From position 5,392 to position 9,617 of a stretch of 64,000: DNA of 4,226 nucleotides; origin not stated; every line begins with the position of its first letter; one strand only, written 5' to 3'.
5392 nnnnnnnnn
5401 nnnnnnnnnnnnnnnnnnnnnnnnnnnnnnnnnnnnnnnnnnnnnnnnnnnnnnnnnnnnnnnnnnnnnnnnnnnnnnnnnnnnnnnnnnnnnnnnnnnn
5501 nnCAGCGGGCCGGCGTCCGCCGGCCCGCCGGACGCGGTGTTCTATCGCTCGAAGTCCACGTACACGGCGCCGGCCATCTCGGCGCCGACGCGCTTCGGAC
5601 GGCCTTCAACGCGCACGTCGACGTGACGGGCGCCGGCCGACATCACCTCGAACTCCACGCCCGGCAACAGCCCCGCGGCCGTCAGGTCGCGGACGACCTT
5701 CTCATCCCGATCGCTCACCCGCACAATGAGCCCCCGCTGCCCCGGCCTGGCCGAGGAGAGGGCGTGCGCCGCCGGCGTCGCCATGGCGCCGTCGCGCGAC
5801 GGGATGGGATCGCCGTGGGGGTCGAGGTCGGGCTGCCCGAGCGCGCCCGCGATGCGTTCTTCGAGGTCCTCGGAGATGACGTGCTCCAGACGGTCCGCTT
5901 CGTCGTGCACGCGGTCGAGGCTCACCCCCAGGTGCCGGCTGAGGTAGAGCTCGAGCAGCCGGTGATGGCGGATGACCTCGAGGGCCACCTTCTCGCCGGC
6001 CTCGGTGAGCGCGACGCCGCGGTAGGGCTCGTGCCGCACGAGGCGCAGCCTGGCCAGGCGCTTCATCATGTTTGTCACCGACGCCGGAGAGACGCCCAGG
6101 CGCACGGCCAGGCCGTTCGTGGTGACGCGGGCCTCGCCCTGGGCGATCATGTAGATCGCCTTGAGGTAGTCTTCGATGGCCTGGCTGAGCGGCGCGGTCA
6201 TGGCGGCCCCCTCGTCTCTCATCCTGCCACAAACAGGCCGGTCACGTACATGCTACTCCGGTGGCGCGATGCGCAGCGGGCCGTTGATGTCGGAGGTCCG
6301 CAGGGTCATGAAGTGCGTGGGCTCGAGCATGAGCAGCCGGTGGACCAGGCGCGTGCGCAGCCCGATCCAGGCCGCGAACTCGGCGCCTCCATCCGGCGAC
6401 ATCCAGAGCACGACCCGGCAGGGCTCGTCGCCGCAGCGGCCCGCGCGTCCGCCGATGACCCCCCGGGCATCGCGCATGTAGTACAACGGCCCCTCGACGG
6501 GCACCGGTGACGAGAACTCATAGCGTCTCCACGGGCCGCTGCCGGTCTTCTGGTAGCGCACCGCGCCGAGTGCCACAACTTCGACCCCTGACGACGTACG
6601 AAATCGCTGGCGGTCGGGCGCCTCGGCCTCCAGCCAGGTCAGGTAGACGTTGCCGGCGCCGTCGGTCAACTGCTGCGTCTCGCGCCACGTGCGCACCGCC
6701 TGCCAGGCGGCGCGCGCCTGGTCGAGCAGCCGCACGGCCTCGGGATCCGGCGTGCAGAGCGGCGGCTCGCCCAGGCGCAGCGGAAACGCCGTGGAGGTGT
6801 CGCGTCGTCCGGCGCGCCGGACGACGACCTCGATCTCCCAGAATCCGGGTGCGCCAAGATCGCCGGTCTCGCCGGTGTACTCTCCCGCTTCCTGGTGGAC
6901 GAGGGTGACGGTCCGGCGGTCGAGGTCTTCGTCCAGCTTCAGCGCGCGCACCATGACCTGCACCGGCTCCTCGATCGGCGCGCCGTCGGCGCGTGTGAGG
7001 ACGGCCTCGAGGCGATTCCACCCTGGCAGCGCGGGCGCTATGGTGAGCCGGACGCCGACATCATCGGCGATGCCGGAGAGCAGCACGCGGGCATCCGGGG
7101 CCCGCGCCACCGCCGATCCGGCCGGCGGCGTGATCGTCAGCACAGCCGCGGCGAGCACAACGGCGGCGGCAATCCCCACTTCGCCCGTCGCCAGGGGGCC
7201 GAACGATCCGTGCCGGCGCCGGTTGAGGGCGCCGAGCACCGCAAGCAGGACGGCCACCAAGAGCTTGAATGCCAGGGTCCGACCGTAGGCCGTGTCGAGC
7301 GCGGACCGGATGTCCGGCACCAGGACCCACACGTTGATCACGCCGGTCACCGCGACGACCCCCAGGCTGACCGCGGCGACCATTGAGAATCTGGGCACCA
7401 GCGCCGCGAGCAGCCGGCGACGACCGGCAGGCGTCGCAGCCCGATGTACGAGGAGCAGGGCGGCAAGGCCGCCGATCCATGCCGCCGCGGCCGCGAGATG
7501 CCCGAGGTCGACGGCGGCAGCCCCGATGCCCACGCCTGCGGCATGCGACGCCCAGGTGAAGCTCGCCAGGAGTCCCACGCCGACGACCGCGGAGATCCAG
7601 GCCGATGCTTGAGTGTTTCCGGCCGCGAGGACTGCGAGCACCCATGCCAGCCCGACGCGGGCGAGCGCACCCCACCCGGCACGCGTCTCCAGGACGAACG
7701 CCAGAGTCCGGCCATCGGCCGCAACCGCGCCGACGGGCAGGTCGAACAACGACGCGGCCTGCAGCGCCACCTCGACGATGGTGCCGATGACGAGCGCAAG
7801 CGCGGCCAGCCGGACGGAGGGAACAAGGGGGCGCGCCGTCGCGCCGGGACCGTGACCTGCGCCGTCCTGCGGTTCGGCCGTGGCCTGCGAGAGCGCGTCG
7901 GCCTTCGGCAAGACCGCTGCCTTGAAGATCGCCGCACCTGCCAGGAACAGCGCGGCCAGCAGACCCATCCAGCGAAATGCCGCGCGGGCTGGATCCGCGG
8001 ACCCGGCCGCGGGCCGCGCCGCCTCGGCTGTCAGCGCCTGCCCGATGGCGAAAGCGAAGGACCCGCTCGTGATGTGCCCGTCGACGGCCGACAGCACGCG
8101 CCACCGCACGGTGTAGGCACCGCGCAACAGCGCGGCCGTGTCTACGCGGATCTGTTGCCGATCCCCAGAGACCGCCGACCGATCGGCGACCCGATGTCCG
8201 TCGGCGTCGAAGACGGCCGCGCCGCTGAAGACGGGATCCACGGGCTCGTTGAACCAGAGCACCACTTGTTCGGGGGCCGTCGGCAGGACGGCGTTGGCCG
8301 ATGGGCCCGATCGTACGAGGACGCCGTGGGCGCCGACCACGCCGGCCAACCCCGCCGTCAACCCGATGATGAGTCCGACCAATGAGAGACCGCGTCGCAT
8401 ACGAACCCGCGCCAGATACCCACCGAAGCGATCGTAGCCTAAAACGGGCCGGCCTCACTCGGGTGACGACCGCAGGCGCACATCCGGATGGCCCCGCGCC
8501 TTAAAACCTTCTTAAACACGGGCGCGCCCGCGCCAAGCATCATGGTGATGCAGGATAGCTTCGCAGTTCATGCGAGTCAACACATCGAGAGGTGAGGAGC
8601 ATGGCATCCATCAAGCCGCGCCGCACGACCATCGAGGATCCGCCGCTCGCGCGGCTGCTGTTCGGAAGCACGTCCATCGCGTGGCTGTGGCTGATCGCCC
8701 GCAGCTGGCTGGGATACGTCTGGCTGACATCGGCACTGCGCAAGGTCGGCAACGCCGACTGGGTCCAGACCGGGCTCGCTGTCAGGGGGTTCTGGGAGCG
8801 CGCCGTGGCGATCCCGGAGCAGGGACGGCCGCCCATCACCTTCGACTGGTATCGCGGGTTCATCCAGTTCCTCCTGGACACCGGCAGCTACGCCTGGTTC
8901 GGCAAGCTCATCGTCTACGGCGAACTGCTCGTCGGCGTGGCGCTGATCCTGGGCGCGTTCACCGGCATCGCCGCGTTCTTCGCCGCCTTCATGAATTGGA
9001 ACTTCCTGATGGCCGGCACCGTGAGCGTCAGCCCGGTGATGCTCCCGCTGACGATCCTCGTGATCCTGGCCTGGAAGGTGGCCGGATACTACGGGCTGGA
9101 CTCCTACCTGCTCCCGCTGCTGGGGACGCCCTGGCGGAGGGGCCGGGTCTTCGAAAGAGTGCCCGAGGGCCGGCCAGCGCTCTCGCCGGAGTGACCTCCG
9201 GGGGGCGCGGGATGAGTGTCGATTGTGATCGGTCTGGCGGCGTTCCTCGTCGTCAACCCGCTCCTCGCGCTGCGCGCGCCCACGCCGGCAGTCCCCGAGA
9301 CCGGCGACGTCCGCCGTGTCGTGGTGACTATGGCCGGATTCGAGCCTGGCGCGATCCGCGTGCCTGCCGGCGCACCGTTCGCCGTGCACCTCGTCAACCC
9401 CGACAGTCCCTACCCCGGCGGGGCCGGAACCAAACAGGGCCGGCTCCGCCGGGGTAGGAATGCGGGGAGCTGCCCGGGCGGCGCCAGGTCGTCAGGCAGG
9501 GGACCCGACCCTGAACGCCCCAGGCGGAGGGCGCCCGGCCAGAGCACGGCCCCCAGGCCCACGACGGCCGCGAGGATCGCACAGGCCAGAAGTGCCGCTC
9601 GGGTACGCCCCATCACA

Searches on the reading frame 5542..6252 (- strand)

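Call 34: search_protein_families(library=pfam, proteins=[window:5542-6252:-], max_evalue=0.001)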
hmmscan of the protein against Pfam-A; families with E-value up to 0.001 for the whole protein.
window:5542-6252:- (236 aa): 5 families
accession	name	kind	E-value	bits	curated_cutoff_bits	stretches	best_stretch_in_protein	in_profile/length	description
PF02742.21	Fe_dep_repr_C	-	8.2e-28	96.7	27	1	83-151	1-69/70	Iron dependent repressor, metal binding and dimerisation domain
PF01325.25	Fe_dep_repress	-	2.4e-17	63.3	26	1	22-80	2-60/60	Iron dependent repressor, N-terminal DNA binding domain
PF04023.20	FeoA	-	4.6e-11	43.1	23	1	164-232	2-72/74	FeoA domain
PF12802.13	MarR_2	-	9.2e-07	29.4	27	1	33-76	11-54/61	MarR family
PF13412.12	HTH_24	-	0.0002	21.3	21.9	1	31-69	6-44/48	Winged helix-turn-helix DNA-binding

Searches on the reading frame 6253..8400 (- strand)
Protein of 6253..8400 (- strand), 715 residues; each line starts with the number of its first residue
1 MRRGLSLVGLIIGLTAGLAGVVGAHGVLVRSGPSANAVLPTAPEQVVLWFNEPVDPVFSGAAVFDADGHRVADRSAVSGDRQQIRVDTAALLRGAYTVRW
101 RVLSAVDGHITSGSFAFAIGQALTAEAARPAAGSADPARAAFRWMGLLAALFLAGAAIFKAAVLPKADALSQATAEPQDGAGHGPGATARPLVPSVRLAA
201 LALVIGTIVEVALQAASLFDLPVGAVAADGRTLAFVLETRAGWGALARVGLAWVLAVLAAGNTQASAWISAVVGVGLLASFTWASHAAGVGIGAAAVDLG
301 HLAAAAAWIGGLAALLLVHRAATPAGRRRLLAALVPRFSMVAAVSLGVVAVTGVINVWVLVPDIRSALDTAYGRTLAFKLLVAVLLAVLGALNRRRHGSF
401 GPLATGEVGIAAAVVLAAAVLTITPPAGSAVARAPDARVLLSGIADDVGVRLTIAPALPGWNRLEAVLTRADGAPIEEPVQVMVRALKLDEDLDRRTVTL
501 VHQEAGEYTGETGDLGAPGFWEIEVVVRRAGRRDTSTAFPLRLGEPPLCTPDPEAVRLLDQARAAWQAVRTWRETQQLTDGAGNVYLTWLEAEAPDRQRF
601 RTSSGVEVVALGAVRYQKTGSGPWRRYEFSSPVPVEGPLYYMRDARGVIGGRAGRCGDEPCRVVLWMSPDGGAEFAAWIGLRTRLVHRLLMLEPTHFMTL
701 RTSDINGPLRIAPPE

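Call 34: search_protein_families(library=pfam, proteins=[window:6253-8400:-], max_evalue=0.001)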
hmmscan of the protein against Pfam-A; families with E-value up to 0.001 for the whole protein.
window:6253-8400:- (715 aa): 2 families
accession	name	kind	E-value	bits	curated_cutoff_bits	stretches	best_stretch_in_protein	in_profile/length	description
PF04234.18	CopC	-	5.1e-22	79.1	23.3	1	25-119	1-92/92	CopC domain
PF05425.18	CopD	-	2.4e-11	44.4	32.1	1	333-420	2-104/105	Copper resistance protein D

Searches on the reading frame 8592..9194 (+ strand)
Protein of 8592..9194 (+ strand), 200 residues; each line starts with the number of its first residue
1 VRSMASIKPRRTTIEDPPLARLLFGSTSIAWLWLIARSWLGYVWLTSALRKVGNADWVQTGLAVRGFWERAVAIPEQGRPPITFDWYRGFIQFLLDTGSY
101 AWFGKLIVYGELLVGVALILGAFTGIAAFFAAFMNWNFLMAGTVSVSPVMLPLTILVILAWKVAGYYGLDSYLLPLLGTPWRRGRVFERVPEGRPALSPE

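Call 8: search_protein_families(library=pfam, proteins=[window:8592-9194:+], max_evalue=0.01)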
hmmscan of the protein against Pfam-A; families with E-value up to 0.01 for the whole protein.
window:8592-9194:+ (200 aa): 1 family
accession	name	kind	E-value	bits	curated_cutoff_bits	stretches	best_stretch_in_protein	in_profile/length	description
PF07681.17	DoxX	-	0.00018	22.5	23.6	1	33-134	2-75/85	DoxX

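Call 19: find_encoding_contigs(protein=window:8592-9194:+, flank=10000, max_places=10)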
Protein window:8592-9194:+ (200 aa): no gene with exactly this product is on record in the collection.

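Call 20: find_homologous_proteins(query=window:8592-9194:+, max_evalue=1e-10)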
Query window:8592-9194:+ (200 aa): 7490 proteins with E <= 1e-10 among 8000 candidates; the best 120 are listed.
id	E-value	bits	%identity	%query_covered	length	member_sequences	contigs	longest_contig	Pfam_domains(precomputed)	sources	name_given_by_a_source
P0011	2.9e-113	395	89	99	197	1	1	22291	-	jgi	jgi:thiosulfate dehydrogenase [quinone] large subunit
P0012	7.5e-113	394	94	93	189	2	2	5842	-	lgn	-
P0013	7.4e-108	377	84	99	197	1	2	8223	-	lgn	-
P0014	5.1e-105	368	83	99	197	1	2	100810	-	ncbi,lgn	-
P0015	4.4e-100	352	78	97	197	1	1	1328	-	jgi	jgi:thiosulfate dehydrogenase [quinone] large subunit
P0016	1.4e-94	334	74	99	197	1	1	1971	-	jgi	jgi:thiosulfate dehydrogenase [quinone] large subunit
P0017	2.2e-85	304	69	98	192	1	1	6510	-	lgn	-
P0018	5.0e-85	303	71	93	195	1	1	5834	-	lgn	-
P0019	8.2e-84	299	70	97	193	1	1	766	-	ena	-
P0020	1.2e-83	298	68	93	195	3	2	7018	-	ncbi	-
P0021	1.5e-83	298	67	98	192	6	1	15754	-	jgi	jgi:thiosulfate dehydrogenase [quinone] large subunit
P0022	3.4e-83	297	69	97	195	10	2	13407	-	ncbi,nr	ncbi:MAG: DoxX family protein [Armatimonadota bacterium]|nr:DoxX family protein [Armatimonadota bact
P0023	4.1e-83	297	69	97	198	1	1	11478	-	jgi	jgi:thiosulfate dehydrogenase [quinone] large subunit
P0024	1.1e-82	295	68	93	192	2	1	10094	-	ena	-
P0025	2.8e-82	294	68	93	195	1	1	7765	-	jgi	jgi:thiosulfate dehydrogenase [quinone] large subunit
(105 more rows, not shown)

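Call 21: find_encoding_contigs(protein=P0012, flank=10000, max_places=4)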
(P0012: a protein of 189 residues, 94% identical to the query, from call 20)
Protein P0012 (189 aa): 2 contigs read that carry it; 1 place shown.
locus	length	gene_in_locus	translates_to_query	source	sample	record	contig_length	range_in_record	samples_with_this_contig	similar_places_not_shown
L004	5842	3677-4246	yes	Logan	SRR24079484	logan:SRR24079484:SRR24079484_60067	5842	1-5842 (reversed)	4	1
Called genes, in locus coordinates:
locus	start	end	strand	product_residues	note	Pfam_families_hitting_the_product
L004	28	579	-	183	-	PF04011:LemA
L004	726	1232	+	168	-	PF02577:BFN_dom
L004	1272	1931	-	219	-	PF01325:Fe_dep_repress, PF12802:MarR_2 (weak), PF13412:HTH_24 (faint), PF02742:Fe_dep_repr_C, PF04023:FeoA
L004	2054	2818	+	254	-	PF08843:AbiEii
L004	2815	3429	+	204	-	PF13338:AbiEi_4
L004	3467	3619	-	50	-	-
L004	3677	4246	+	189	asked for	-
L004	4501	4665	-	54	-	-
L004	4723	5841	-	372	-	?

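Call 22: find_encoding_contigs(protein=P0011, flank=10000, max_places=3)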
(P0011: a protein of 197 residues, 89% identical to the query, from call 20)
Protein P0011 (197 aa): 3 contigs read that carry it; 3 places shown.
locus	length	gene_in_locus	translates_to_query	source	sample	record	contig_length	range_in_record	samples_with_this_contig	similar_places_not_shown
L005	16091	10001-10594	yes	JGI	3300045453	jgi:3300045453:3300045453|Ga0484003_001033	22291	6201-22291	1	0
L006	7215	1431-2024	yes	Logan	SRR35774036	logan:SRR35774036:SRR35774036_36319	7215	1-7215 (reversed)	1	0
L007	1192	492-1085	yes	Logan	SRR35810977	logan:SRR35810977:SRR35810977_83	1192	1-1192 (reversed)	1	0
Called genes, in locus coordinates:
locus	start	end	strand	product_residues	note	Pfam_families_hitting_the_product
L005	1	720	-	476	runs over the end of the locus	PF01306:LacY_symp (faint), PF05977:MFS_3 (faint), PF07690:MFS_1, PF12832:MFS_1_like, PF13347:MFS_2 (weak)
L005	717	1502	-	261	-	PF07685:GATase_3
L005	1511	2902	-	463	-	PF08245:Mur_ligase_M, PF08353:MurT_C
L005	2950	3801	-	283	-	PF01476:LysM, PF23473:LysM3_LYK4_5 (faint), PF01476:LysM, PF00877:NLPC_P60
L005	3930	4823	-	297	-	PF01435:Peptidase_M48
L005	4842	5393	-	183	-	PF04011:LemA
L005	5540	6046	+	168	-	PF02577:BFN_dom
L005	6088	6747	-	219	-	PF01325:Fe_dep_repress, PF02742:Fe_dep_repr_C, PF04023:FeoA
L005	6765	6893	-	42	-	-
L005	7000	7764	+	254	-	PF08843:AbiEii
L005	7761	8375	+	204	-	PF13338:AbiEi_4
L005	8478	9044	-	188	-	PF05685:Uma2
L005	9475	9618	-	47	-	-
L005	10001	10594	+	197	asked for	-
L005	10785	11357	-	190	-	PF03351:DOMON, PF09459:EB_dh (weak)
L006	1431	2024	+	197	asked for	-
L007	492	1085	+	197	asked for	-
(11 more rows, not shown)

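Call 23: find_encoding_contigs(protein=P0014, flank=10000, max_places=3)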
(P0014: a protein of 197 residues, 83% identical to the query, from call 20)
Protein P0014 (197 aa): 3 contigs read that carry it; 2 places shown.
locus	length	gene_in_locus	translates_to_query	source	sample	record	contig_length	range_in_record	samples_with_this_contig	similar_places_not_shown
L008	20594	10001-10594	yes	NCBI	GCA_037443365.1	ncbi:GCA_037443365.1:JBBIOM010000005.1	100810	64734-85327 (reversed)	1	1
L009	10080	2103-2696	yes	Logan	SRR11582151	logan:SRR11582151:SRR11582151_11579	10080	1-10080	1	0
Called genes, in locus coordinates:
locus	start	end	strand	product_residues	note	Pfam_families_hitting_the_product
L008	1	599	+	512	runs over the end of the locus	PF02511:Thy1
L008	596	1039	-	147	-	PF01590:GAF, PF13185:GAF_2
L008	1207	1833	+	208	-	PF06055:ExoD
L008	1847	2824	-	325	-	PF01926:MMR_HSR1, PF02421:FeoB_N, PF02824:TGS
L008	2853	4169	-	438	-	-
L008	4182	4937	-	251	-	PF01996:F420_ligase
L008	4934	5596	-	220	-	PF03807:F420_oxidored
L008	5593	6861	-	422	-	PF00675:Peptidase_M16, PF05193:Peptidase_M16_C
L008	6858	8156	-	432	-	PF00675:Peptidase_M16, PF05193:Peptidase_M16_C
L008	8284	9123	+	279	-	PF24741:AlkZ-rel, PF06224:AlkZ-like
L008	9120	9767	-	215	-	PF00881:Nitroreductase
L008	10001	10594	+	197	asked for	-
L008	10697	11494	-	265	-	PF08543:Phos_pyr_kin, PF00294:PfkB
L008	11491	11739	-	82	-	-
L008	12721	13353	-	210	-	PF02581:TMP-TENI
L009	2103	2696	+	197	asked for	-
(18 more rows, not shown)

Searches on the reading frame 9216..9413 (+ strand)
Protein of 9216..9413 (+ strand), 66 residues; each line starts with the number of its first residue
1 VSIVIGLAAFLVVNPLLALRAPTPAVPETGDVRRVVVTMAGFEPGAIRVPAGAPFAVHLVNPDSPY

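Call 31: find_related_loci(query=A4, collection=genome_contigs, flank=10000)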
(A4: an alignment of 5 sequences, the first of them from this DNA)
Query A4 (66 aa) in genome_contigs; peptide patterns used: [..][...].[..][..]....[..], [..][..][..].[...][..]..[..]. (x = any residue, [..] = any of these).
30 stretches matched a pattern; 4 encode a relative of the query (tblastn E <= 1e-3); 4 distinct loci.
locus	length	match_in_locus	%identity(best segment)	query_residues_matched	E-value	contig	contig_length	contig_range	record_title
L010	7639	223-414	62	4-66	3e-20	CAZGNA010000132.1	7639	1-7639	MAG TPA_asm: uncultured bacterium isolate binchicken_co30_89 genome assembly, contig: NODE_5573_length_7639_cov_7.931830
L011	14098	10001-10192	63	4-66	3e-17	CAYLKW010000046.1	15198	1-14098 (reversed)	MAG TPA_asm: uncultured bacterium isolate SRP257756_co1_1 genome assembly, contig: NODE_3414_length_15198_cov_11.884303,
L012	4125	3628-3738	65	30-66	3e-14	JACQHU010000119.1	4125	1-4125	MAG: Armatimonadetes bacterium isolate NC_groundwater_1107_Ag_S2p5_69_169 S_2p5_S6_coassembly_k141_2865866, whole genome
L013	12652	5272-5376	51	33-64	1e-4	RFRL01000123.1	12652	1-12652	MAG: Planctomycetia bacterium isolate WB4_3_0930 contig_100_122, whole genome shotgun sequence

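Call 42: find_related_loci(query=A4, collection=metagenome_contigs, flank=10000)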
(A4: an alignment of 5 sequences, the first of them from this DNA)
Query A4 (66 aa) in metagenome_contigs; peptide patterns used: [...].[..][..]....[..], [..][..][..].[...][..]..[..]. (x = any residue, [..] = any of these).
106 stretches matched a pattern; 9 encode a relative of the query (tblastn E <= 1e-3); 9 distinct loci.
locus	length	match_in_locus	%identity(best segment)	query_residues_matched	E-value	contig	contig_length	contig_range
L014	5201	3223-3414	62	2-66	6e-22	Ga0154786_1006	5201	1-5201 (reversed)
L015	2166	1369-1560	62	2-66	6e-22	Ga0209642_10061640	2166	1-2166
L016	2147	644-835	53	4-66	5e-18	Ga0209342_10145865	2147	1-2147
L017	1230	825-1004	53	3-66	7e-18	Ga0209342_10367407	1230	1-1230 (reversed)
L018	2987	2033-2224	55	4-66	9e-16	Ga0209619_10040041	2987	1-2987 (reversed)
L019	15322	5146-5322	40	2-66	3e-10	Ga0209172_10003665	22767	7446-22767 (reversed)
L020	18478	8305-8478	42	3-66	3e-10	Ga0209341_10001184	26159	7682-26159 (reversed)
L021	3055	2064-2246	43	3-66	4e-8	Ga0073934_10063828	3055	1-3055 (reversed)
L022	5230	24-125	47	33-66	1e-6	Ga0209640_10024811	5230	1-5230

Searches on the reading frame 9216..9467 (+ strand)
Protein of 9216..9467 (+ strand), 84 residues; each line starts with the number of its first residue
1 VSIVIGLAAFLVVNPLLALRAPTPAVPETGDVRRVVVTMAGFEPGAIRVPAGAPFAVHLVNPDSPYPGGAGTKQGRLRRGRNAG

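Call 11: search_protein_families(library=pfam, proteins=[window:9216-9467:+], max_evalue=1)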
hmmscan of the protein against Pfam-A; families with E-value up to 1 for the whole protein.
seq(84 aa): 1 family
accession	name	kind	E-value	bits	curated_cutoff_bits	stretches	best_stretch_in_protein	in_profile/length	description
PF13473.12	Cupredoxin_1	-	0.00081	19.8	27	1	16-64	8-54/104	Cupredoxin-like domain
